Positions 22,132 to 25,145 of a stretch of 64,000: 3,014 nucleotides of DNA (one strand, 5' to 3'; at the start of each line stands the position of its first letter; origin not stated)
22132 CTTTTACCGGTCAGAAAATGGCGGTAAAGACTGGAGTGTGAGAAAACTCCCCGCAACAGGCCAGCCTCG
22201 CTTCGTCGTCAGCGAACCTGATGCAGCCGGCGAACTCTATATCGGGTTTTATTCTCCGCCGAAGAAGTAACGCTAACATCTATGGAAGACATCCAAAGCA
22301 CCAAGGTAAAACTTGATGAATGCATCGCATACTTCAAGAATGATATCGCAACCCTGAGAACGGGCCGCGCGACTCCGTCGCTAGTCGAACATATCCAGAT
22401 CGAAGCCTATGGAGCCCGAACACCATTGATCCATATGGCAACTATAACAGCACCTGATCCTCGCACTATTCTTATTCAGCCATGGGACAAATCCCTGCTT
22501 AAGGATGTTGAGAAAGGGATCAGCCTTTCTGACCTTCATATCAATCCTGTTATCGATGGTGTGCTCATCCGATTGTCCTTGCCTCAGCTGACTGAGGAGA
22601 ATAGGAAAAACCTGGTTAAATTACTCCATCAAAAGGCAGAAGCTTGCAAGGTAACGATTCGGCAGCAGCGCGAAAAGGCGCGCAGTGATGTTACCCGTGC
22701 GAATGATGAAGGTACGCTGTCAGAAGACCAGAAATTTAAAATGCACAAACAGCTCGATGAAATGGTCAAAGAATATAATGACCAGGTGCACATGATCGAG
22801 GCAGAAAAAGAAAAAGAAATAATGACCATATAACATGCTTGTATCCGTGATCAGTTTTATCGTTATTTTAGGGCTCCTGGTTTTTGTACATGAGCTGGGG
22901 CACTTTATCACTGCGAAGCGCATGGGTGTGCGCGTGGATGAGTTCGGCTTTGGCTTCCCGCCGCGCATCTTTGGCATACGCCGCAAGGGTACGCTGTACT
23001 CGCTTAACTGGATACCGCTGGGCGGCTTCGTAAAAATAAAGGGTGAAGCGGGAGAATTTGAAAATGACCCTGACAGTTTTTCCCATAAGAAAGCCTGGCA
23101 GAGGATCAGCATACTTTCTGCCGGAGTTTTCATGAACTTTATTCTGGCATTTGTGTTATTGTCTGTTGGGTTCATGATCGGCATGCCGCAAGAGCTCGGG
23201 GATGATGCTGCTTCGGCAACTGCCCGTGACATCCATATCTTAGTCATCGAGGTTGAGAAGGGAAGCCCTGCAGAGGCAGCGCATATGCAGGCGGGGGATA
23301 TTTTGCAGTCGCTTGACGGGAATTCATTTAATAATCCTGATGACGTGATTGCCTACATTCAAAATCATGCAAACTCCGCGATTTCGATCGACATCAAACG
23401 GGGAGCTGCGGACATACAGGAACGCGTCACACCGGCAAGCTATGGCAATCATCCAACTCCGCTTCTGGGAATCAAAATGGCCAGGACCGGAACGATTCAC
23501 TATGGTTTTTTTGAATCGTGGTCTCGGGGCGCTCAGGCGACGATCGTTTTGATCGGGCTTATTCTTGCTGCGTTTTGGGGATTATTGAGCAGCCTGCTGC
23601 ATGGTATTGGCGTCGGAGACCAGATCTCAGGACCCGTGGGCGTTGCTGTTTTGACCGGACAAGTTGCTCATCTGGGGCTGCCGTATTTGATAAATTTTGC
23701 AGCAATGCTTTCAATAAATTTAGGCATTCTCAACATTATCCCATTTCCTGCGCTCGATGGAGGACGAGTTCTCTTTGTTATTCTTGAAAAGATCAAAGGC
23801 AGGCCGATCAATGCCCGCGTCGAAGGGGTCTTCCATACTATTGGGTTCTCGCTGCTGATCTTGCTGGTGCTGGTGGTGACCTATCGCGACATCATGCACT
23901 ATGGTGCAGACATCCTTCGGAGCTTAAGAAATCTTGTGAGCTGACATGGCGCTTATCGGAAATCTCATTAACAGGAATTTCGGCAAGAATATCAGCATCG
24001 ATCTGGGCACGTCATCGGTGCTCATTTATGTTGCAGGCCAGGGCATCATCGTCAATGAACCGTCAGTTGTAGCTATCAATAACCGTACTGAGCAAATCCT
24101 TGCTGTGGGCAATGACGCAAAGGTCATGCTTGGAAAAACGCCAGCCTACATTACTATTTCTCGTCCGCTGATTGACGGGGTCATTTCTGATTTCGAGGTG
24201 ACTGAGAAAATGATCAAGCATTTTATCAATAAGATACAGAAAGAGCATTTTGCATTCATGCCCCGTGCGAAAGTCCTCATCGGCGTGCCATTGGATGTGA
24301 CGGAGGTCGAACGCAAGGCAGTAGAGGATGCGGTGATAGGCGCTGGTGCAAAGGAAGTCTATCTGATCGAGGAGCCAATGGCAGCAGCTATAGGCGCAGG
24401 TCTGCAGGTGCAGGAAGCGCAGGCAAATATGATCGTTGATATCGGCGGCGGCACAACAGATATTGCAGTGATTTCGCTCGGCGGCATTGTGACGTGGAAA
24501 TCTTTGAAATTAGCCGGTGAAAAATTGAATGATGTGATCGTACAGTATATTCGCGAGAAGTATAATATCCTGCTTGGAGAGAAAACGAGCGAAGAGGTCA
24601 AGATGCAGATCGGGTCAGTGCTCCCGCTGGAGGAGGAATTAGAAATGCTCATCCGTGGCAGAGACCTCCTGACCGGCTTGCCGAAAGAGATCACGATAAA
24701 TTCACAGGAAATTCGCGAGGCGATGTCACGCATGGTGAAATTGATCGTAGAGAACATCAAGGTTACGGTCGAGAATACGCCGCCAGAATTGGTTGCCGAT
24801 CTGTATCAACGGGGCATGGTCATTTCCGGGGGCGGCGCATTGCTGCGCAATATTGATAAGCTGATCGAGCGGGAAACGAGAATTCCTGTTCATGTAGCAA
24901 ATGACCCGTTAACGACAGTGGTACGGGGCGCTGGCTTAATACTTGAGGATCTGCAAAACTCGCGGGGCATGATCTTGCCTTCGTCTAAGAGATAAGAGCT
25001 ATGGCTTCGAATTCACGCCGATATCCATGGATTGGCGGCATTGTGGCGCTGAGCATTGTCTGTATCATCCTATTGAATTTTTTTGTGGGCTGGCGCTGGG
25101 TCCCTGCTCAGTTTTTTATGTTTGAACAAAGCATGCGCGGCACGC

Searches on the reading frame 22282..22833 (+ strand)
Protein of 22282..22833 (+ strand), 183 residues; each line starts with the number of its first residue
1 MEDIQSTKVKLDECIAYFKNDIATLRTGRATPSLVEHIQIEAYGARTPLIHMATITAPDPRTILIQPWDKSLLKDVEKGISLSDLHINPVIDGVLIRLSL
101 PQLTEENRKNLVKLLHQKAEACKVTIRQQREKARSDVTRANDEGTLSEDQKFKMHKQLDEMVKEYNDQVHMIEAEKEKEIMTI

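Call 56: search_protein_families(library=pfam, proteins=[window:22282-22833:+], max_evalue=0.01)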
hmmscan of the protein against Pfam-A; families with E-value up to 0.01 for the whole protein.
window:22282-22833:+ (183 aa): 1 family
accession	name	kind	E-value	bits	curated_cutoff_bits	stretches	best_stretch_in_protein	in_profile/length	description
PF01765.24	RRF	-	5e-54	183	29.7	1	18-181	1-164/164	Ribosome recycling factor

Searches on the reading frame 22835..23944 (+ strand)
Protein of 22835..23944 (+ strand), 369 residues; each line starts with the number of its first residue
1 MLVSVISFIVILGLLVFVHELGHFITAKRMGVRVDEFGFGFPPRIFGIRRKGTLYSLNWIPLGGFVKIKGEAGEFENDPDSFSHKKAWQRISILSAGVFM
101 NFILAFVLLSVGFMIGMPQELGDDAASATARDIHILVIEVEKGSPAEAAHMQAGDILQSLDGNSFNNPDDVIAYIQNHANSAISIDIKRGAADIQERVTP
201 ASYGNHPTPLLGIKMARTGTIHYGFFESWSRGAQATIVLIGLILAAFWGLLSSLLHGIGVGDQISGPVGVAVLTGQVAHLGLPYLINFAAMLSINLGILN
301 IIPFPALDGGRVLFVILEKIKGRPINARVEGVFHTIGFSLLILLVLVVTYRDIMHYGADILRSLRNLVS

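Call 9: search_protein_families(library=pfam, proteins=[window:22835-23944:+])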
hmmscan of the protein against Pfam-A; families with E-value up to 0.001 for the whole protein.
window:22835-23944:+ (369 aa): 4 families
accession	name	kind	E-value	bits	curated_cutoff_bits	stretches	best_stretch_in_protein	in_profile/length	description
PF02163.28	Peptidase_M50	-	2.3e-60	204.2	27.2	1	8-344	2-221/221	Peptidase family M50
PF17820.7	PDZ_6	-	1.6e-10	41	27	1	137-189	2-54/54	PDZ domain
PF13180.12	PDZ_2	-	2.2e-07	31.5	27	1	134-195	13-75/80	PDZ domain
PF00595.29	PDZ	-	0.00011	23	23.2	1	112-167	13-59/81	PDZ domain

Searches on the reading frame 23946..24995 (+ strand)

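Call 9: search_protein_families(library=pfam, proteins=[window:23946-24995:+])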
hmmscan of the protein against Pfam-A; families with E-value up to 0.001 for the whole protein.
window:23946-24995:+ (349 aa): 6 families
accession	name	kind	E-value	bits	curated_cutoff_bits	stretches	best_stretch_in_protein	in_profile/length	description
PF06723.19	MreB_Mbl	-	8.1e-137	455.9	27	1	14-338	2-324/327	MreB/Mbl protein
PF00012.26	HSP70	-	1.3e-12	47.2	20.6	1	108-208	134-240/599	Hsp70 protein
PF14450.12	FtsA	-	7.1e-12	46.2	31.8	1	163-320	2-112/127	Cell division protein FtsA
PF00022.25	Actin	-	3.1e-11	42.9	27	1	39-205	31-190/410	Actin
PF11104.14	PilM_2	-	0.0001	21.8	27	0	156-201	177-222/340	Type IV pilus assembly protein PilM;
PF06277.17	EutA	-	0.00088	18.7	27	0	145-216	126-204/475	Ethanolamine utilisation protein EutA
